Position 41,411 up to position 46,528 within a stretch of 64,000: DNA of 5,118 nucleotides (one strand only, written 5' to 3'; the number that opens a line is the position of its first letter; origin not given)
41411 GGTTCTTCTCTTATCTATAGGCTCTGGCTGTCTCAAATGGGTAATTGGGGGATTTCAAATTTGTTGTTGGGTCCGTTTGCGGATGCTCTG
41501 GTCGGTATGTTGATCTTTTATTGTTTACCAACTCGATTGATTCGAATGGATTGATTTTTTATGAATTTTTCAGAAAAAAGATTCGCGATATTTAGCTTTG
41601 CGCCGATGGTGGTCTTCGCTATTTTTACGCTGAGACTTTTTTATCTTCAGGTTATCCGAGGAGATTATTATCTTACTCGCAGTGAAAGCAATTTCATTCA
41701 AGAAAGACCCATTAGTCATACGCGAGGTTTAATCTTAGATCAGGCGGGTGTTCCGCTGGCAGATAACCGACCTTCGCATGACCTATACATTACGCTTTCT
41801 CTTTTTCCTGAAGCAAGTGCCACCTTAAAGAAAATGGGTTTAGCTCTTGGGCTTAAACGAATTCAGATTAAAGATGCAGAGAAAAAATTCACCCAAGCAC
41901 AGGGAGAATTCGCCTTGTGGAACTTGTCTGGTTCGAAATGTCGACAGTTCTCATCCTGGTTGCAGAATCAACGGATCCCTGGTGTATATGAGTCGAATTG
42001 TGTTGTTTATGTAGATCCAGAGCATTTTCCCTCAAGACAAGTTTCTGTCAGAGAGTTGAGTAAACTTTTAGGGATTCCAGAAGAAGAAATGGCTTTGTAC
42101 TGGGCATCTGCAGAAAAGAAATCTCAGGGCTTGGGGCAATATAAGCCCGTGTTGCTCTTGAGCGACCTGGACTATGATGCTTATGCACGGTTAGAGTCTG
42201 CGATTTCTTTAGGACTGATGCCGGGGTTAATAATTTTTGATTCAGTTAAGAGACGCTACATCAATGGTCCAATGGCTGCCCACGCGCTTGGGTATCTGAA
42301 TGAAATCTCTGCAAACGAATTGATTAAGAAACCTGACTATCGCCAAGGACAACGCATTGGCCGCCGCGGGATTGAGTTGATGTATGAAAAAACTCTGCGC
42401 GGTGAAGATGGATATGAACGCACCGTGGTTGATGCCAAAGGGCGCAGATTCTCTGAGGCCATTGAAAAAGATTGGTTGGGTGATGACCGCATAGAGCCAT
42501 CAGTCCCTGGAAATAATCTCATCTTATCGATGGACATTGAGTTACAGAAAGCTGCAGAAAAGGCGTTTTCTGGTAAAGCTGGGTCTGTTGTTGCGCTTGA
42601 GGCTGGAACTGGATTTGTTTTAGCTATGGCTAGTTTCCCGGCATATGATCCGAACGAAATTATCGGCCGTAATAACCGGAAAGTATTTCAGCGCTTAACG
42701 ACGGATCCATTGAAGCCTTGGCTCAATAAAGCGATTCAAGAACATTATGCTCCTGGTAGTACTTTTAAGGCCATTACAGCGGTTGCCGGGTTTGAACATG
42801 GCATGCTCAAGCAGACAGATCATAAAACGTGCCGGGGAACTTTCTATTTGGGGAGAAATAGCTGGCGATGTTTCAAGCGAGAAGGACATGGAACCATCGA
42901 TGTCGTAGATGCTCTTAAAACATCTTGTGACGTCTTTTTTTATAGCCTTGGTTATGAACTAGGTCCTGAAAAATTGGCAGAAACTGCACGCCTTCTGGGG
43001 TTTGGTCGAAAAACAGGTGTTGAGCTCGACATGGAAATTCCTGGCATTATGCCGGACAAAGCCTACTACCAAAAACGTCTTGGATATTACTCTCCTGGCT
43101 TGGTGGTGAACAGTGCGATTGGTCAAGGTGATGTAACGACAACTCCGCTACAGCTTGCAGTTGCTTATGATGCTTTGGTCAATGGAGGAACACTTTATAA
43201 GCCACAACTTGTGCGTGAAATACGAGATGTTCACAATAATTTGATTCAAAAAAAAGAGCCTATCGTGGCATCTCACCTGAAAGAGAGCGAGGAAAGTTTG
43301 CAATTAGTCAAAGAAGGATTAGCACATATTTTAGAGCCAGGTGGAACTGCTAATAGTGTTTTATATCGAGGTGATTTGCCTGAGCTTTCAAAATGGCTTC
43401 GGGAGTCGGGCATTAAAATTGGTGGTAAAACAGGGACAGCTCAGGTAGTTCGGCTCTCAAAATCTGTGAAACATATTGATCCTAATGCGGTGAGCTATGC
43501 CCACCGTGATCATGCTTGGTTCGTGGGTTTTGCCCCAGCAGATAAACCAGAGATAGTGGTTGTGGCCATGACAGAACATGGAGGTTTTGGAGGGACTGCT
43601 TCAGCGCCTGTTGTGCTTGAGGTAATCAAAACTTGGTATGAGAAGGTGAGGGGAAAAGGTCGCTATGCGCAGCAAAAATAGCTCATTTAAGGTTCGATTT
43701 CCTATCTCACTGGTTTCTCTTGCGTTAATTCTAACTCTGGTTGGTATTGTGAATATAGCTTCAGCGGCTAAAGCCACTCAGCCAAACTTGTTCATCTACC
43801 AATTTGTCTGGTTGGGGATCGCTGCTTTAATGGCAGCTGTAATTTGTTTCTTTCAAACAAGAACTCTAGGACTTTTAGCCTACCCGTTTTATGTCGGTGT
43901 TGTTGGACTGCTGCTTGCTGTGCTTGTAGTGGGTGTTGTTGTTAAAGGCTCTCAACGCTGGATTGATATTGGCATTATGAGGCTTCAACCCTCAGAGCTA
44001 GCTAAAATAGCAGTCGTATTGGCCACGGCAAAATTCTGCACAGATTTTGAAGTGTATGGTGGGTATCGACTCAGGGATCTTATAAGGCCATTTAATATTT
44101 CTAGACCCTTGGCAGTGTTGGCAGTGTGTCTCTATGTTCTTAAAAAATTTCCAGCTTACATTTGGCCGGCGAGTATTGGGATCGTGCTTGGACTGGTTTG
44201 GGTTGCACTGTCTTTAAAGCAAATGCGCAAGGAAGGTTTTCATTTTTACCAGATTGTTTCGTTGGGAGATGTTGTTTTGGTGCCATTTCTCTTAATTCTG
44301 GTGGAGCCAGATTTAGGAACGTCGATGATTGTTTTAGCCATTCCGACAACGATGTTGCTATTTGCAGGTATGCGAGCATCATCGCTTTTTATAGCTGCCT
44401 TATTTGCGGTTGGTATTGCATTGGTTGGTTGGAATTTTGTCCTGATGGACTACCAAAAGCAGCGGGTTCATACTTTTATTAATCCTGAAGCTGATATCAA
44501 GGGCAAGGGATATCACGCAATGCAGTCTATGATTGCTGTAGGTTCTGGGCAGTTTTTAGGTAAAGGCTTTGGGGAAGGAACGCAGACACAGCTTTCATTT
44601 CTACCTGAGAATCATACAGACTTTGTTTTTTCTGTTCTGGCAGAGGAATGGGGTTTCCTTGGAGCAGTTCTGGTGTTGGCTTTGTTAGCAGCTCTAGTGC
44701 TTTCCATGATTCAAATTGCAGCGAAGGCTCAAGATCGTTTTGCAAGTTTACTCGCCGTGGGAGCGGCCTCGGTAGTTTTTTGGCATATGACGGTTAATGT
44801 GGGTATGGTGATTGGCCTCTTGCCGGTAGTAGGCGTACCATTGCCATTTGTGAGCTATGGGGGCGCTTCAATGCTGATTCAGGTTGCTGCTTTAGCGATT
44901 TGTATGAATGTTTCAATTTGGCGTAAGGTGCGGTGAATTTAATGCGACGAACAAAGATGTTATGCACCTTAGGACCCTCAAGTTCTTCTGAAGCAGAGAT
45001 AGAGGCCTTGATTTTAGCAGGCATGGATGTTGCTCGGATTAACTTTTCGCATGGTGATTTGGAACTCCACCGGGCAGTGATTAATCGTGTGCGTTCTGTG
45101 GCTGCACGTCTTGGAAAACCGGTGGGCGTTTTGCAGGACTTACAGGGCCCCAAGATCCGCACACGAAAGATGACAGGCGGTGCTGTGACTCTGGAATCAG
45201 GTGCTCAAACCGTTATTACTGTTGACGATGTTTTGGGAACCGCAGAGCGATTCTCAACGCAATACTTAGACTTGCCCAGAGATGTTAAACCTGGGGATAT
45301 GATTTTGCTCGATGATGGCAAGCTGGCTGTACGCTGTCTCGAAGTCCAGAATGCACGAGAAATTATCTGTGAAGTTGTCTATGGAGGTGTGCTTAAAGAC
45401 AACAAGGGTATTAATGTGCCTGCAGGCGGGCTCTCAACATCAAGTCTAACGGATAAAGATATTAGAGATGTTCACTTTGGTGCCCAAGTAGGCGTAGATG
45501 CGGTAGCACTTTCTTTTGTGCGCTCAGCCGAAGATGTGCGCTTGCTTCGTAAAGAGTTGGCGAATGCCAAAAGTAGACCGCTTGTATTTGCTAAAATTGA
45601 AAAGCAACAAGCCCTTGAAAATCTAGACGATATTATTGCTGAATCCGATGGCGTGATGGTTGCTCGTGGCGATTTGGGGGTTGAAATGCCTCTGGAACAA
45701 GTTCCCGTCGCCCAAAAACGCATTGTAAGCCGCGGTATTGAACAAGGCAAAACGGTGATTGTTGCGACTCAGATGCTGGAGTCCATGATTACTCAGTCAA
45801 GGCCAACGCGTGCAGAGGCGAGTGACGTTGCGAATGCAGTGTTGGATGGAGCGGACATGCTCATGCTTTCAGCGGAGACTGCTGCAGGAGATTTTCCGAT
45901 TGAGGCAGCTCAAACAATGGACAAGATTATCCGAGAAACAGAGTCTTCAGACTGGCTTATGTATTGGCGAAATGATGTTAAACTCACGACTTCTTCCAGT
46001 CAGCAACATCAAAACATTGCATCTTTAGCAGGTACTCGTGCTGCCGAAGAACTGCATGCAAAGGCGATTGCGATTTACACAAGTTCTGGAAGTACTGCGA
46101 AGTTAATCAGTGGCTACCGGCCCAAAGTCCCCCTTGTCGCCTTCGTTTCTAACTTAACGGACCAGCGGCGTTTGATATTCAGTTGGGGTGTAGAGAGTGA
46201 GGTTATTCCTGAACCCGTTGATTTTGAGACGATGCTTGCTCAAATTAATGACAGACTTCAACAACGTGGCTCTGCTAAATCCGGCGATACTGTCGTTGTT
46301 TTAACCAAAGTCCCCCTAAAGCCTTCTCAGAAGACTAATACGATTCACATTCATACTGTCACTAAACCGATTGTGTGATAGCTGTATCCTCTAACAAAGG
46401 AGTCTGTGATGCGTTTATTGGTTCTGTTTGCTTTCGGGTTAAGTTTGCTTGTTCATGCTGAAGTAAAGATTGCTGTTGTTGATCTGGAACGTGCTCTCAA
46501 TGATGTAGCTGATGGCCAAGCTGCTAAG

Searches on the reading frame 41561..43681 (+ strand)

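Call 62: search_protein_families(library=ncbifam, proteins=[window:41561-43681:+], max_evalue=0.001)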
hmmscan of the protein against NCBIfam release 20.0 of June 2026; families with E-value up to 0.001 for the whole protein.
window:41561-43681:+ (706 aa): 21 families
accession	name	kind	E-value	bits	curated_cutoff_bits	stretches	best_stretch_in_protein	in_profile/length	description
TIGR03423.1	pbp2_mrdA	equivalog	1.2e-180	602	455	2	147-694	68-592/593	penicillin-binding protein 2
NF008061.0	PRK10795.1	equivalog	3.8e-77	260.3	962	2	217-680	151-601/634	peptidoglycan DD-transpeptidase MrdA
TIGR02214.1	spoVD_pbp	equivalog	3e-75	253.8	688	2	221-693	136-555/636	stage V sporulation protein D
NF051842.1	PBP4_5_Efaec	equivalog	2.9e-48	164.7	700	1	219-565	243-576/668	penicillin-binding protein PBP4(5)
NF000406.1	MECB_PBP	exception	1.9e-35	122.4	1450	1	206-566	214-571/674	PBP2a family beta-lactam-resistant peptidoglycan transpeptidase MecB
NF000237.1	MECA_PBP2A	equivalog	2.5e-33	115.3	750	1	230-568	240-563/668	PBP2a family beta-lactam-resistant peptidoglycan transpeptidase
NF033378.1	MECD_PBP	exception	6.9e-33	113.9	1450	1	231-555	243-562/678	PBP2a family beta-lactam-resistant peptidoglycan transpeptidase MecD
NF000409.1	MECA_pure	exception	1.9e-31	109.3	1490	1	230-565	240-565/668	PBP2a family beta-lactam-resistant peptidoglycan transpeptidase MecA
NF000410.1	MECA1_pure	exception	2.3e-30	105.3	1480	1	230-581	239-574/666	PBP2a family beta-lactam-resistant peptidoglycan transpeptidase MecA1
NF000408.1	MECA2_pure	exception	8.3e-30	103.6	1525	1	231-570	241-565/668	PBP2a family beta-lactam-resistant peptidoglycan transpeptidase MecA2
NF053573.1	PBP2_PenA_Neis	exception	7.6e-27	94.1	1105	2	197-689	137-557/572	peptidoglycan D,D-transpeptidase PBP2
NF000407.1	MECC_PBP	exception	5.4e-25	87.7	1500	1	233-565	240-563/665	PBP2a family beta-lactam-resistant peptidoglycan transpeptidase MecC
NF038278.1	strep_PBP2B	exception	1.1e-24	86.9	975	2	250-651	247-643/678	penicillin-binding protein PBP2B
NF011685.0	PRK15105.1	subfamily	4.2e-22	78.4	737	2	220-686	156-551/588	peptidoglycan glycosyltransferase FtsI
NF038271.1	strep_PBP2X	exception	1.5e-18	66.4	1050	1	201-667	153-586/750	penicillin-binding protein PBP2X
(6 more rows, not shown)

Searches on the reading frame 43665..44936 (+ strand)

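Call 103: search_protein_families(library=pfam, proteins=[window:43665-44936:+], max_evalue=0.00001)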
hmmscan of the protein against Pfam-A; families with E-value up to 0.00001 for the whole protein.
window:43665-44936:+ (423 aa): 1 family
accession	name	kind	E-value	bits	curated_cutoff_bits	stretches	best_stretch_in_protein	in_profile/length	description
PF01098.24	FTSW_RODA_SPOVE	-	1.1e-90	304.6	26.4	2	178-418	114-352/356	Cell cycle protein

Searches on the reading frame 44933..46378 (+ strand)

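Call 103: search_protein_families(library=pfam, proteins=[window:44933-46378:+], max_evalue=0.00001)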
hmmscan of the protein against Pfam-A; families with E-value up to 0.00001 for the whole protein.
window:44933-46378:+ (481 aa): 2 families
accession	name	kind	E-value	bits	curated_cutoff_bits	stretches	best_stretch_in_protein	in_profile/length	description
PF00224.27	PK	-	2.6e-114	382.1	30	1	4-325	1-327/328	Pyruvate kinase, barrel domain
PF02887.21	PK_C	-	1.5e-26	93.2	28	1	368-474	8-114/114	Pyruvate kinase, alpha/beta domain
